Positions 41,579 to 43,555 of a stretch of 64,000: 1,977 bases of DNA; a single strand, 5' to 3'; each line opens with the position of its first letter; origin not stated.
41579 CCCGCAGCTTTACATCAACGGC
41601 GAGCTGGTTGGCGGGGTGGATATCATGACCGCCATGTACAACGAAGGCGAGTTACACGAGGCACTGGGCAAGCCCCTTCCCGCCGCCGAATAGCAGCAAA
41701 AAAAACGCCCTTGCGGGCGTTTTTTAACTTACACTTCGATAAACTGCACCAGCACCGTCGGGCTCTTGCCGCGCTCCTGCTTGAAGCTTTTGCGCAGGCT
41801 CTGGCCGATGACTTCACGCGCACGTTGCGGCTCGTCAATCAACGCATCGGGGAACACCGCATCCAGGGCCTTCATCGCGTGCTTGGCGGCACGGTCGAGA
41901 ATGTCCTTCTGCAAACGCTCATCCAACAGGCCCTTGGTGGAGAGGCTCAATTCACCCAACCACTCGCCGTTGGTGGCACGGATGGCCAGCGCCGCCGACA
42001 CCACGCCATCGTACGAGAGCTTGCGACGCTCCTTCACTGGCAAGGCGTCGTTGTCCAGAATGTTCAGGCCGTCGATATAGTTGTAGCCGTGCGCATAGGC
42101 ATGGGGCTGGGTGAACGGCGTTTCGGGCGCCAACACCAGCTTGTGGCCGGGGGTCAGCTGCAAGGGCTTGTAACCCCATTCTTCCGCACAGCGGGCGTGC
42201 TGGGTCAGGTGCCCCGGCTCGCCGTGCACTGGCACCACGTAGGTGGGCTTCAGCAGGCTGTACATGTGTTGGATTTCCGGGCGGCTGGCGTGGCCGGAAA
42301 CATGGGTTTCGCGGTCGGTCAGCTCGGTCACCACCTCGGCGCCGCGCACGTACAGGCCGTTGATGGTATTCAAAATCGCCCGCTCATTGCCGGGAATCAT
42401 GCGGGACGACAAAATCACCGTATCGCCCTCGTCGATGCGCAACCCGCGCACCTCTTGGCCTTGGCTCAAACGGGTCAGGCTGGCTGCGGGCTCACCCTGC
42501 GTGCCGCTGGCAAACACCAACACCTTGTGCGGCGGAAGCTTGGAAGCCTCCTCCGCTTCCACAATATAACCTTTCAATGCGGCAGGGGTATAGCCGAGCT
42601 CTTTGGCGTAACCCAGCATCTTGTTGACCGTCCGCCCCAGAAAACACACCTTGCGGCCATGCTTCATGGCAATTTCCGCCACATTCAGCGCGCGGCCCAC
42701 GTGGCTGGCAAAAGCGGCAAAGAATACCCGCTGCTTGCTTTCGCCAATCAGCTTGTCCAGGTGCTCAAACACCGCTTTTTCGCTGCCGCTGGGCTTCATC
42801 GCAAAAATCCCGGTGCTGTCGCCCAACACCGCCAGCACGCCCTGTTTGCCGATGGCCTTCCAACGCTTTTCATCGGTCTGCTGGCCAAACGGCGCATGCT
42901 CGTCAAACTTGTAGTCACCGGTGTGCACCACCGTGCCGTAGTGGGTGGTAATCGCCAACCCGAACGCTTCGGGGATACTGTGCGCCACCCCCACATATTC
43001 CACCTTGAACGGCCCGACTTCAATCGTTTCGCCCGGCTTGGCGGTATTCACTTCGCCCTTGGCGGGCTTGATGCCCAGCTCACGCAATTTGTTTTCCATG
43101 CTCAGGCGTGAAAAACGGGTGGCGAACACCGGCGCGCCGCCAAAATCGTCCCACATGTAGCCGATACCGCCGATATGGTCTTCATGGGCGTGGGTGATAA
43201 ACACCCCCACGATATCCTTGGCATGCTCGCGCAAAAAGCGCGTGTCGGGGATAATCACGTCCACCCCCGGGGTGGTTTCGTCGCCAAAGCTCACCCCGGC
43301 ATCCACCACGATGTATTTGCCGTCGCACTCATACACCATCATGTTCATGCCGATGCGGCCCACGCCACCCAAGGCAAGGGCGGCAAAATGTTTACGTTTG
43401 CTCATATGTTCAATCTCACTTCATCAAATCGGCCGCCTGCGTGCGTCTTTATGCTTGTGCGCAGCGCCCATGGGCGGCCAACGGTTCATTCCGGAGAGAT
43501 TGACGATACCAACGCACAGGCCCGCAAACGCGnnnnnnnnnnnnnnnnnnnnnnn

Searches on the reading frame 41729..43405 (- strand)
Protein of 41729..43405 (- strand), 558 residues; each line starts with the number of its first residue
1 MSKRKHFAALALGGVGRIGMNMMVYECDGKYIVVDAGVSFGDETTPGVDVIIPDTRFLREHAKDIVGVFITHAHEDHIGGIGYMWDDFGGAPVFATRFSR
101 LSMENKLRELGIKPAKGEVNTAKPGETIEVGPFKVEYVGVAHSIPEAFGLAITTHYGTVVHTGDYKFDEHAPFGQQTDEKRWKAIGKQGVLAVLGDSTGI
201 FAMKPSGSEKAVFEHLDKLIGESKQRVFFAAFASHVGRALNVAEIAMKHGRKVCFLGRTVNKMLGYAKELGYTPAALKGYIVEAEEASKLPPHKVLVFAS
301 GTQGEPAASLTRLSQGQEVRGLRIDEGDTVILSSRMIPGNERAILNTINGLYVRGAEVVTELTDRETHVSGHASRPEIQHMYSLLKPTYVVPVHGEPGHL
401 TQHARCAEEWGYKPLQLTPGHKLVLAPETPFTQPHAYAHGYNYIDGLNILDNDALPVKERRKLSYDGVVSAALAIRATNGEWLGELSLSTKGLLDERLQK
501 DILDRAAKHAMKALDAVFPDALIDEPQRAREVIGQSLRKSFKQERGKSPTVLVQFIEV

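Call 32: search_protein_families(library=pfam, proteins=[window:41729-43405:-], max_evalue=0.0001)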
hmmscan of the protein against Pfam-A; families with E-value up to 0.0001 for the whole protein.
window:41729-43405:- (558 aa): 5 families
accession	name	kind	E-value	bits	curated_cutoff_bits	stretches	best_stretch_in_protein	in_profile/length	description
PF22505.1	RNase_J_b_CASP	-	1.6e-35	122.1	27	1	224-351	1-126/126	Ribonuclease J, beta-CASP domain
PF07521.17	RMMBL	-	8.4e-12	45.4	21.6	1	368-411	13-57/63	Zn-dependent metallo-hydrolase RNA specificity domain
PF12706.13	Lactamase_B_2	-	2.9e-11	43.8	27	1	32-170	3-149/200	Beta-lactamase superfamily domain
PF17770.6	RNase_J_C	-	2.5e-10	41.7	23.8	1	457-558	2-102/102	Ribonuclease J C-terminal domain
PF00753.33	Lactamase_B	-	4.3e-09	37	22.7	1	21-167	7-152/196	Metallo-beta-lactamase superfamily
